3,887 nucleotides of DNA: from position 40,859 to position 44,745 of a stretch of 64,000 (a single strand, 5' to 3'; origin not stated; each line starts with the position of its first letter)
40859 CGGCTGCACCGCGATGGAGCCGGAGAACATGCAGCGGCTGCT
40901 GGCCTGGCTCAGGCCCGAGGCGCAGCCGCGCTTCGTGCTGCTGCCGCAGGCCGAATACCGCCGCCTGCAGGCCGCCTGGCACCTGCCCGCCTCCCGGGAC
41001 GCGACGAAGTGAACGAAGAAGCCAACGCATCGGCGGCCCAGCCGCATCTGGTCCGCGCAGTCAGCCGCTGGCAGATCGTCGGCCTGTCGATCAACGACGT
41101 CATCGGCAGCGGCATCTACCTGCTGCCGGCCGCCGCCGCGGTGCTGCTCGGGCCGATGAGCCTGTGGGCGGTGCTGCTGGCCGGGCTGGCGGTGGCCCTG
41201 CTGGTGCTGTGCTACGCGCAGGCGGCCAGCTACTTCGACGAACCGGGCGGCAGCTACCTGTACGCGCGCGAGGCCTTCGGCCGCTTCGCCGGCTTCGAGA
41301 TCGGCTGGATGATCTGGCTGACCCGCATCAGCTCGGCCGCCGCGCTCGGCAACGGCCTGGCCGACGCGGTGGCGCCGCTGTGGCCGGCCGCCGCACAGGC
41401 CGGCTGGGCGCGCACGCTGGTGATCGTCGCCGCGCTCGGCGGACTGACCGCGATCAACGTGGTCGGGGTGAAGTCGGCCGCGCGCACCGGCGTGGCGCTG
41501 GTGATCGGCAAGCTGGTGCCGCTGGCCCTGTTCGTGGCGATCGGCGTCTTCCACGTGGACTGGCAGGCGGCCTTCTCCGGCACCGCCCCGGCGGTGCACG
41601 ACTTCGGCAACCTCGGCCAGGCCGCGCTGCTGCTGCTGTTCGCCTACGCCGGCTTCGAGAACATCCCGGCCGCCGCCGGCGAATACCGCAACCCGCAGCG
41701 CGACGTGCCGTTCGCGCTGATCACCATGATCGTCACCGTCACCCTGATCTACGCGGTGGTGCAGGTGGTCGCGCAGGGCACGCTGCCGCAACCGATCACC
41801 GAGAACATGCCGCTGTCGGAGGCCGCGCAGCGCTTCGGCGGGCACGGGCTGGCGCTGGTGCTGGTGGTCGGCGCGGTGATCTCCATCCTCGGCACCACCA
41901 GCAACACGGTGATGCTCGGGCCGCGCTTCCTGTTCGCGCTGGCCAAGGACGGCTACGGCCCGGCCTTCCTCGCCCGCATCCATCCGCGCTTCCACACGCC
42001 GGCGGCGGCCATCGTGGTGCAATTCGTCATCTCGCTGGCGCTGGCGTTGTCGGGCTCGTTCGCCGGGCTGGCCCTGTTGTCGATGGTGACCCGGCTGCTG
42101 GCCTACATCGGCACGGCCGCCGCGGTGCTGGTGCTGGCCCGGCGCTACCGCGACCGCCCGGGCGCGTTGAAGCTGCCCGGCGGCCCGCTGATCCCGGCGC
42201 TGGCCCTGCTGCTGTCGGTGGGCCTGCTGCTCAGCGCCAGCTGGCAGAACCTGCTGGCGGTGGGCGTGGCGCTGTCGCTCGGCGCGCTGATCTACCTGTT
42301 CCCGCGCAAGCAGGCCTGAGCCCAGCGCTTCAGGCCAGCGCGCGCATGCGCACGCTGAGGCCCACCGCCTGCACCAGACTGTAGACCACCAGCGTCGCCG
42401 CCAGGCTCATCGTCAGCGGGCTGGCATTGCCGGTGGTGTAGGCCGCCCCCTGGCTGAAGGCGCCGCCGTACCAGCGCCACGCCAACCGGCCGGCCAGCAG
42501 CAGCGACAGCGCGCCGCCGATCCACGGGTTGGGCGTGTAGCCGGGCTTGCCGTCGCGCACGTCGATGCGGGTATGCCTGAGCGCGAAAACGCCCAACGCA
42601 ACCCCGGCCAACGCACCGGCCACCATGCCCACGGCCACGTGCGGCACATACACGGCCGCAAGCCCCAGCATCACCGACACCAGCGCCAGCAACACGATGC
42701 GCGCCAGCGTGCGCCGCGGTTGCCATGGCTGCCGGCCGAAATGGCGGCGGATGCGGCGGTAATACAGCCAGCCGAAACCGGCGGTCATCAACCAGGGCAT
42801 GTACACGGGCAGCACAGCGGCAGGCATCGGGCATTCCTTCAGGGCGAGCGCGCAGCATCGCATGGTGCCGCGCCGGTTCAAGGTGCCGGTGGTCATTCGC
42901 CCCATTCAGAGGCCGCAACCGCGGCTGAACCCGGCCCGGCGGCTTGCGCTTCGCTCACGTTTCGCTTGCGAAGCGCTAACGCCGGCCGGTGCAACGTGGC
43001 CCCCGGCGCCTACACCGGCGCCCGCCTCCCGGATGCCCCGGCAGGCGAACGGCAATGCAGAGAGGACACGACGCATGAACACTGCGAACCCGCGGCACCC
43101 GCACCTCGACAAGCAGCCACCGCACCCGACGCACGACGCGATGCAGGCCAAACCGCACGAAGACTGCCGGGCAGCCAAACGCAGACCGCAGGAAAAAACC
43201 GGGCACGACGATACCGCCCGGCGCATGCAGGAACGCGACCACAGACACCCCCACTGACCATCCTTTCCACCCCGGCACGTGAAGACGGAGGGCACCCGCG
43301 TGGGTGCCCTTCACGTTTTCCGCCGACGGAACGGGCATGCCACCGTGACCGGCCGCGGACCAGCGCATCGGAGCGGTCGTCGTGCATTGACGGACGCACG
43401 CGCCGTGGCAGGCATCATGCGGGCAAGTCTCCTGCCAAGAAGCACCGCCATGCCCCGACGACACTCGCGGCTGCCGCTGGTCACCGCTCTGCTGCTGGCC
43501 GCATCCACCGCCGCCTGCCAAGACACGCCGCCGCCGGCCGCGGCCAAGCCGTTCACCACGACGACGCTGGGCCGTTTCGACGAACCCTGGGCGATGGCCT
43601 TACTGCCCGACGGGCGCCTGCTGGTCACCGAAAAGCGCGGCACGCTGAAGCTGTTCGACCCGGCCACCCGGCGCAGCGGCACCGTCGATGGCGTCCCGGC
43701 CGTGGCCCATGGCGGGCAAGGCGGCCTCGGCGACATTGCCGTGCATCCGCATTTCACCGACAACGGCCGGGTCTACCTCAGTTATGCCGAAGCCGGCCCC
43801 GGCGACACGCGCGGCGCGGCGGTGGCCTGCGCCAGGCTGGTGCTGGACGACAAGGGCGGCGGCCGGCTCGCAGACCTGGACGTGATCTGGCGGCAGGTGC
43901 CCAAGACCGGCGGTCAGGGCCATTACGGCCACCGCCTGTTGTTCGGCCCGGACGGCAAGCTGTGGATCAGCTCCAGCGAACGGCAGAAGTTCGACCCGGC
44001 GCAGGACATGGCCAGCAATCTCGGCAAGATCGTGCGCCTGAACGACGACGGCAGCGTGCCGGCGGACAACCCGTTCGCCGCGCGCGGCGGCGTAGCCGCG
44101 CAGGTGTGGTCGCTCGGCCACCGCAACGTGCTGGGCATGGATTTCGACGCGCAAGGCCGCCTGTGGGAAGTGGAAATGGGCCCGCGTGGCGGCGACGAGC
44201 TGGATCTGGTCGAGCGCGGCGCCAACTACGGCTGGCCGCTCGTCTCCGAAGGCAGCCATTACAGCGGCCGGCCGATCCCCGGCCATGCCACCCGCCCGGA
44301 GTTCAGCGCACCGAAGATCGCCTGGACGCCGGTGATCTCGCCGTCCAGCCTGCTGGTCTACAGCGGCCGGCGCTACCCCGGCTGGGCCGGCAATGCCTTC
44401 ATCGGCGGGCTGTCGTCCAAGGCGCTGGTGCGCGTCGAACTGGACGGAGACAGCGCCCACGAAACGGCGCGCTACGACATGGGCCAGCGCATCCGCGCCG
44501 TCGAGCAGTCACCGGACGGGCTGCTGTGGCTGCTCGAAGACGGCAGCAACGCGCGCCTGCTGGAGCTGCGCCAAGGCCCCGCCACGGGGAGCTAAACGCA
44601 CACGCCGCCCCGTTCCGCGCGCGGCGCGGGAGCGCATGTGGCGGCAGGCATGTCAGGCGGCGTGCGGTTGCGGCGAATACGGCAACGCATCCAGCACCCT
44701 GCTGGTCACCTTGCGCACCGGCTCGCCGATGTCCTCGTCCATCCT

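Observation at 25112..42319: A ~17 kb TonB-receptor-anchored locus that looks dedicated to importing and dismantling peptidoglycan peptides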

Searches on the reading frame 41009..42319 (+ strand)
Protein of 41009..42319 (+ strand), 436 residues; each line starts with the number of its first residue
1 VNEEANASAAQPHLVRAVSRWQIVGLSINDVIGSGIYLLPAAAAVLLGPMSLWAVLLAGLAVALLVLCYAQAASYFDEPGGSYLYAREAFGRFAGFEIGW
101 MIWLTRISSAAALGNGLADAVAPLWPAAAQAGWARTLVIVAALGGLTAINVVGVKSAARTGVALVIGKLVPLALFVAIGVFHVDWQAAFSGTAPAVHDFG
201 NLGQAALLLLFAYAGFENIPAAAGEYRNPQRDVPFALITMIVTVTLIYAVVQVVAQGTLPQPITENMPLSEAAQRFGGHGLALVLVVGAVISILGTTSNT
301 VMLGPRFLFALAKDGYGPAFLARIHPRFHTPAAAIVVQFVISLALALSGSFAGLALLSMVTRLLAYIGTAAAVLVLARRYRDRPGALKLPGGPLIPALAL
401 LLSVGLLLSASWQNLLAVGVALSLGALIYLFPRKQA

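Call 8: search_protein_families(library=pfam, proteins=[window:41009-42319:+], max_evalue=0.01)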
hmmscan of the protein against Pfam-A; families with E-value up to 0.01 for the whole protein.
window:41009-42319:+ (436 aa): 3 families
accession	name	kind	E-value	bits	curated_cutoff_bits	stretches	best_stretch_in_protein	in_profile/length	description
PF13520.12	AA_permease_2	-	1.6e-48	166.2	27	1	19-406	2-400/427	Amino acid permease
PF00324.27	AA_permease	-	8e-37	127.5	24.6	1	26-417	5-427/470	Amino acid permease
PF13906.12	AA_permease_C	-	0.00019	21.9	27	1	389-431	3-45/51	C-terminus of AA_permease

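Call 73: search_protein_families(library=ncbifam, proteins=[window:41009-42319:+], max_evalue=1e-10)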
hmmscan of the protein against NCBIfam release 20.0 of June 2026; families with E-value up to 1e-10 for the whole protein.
window:41009-42319:+ (436 aa): 18 families
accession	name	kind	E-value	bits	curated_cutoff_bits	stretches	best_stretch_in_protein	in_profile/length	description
TIGR00909.1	2A0306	subfamily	2.7e-69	234.2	556.8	1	14-430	1-427/429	amino acid transporter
NF053761.1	BrChAATpBcaP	equivalog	6.6e-52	177.1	690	1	8-431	14-450/460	branched-chain amino acid transporter BcaP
TIGR00905.1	2A0302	subfamily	8.2e-37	127.1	409.05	1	17-435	8-438/473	basic amino acid/polyamine antiporter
TIGR00911.1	2A0308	subfamily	4.6e-35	121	701.8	1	8-423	38-461/505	L-type amino acid transporter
TIGR00908.1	2A0305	equivalog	2.1e-32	112.6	381.75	1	11-431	2-426/442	ethanolamine permease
TIGR00906.1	2A0303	subfamily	4.5e-32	111.2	681.7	2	203-380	253-428/602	cationic amino acid transport permease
NF007929.0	PRK10644.1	equivalog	1.6e-26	93.1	574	1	29-379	21-378/445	arginine/agmatine antiporter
NF008466.1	PRK11357.1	equivalog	6.1e-25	88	800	1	14-396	6-395/446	fructoselysine/psicoselysine transporter FrlA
TIGR03810.1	arg_ornith_anti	equivalog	1e-22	80.5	591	1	24-435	9-433/468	arginine-ornithine antiporter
NF007938.0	PRK10655.1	equivalog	1.6e-22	80.3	409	1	19-430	9-425/438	putrescine-ornithine antiporter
NF008245.0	PRK11021.1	equivalog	3.4e-19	69.1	284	1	14-359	4-344/419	L-methionine/branched-chain amino acid transporter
TIGR01773.1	GABAperm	equivalog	1.2e-16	60.6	678.1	1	21-353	17-356/452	GABA permease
TIGR04299.1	antiport_PotE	equivalog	1.4e-13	50.9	560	1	22-420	10-413/430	putrescine-ornithine antiporter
TIGR04298.1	his_histam_anti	equivalog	4.7e-13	49.2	750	1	28-373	12-369/429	histidine-histamine antiporter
NF008094.0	PRK10836.1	subfamily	1.9e-12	46.7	735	1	7-374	6-394/489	amino acid permease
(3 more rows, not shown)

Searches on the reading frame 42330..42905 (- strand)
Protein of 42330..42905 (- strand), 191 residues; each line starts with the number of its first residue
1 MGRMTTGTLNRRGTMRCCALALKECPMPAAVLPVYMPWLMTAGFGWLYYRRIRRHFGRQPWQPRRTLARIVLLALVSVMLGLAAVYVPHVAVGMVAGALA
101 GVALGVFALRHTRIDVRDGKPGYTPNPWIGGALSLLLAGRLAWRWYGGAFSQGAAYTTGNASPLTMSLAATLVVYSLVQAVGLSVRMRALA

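Call 8: search_protein_families(library=pfam, proteins=[window:42330-42905:-], max_evalue=0.01)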
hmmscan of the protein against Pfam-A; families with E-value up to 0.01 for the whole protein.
window:42330-42905:- (191 aa): 1 family
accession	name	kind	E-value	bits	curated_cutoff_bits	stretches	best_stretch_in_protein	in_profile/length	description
PF04550.17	Phage_holin_3_2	-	0.0056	17.5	25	0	61-112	30-79/86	Phage holin family 2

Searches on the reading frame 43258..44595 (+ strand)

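Call 8: search_protein_families(library=pfam, proteins=[window:43258-44595:+], max_evalue=0.01)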
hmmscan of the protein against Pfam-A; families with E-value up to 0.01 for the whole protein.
window:43258-44595:+ (445 aa): 2 families
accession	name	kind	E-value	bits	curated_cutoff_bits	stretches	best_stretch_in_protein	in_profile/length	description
PF07995.17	GSDH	-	3.5e-125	418.1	25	1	107-435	1-331/332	Glucose / Sorbosone dehydrogenase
PF07494.17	Reg_prop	-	0.00037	20.8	20.4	0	227-240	10-23/24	Two component regulator propeller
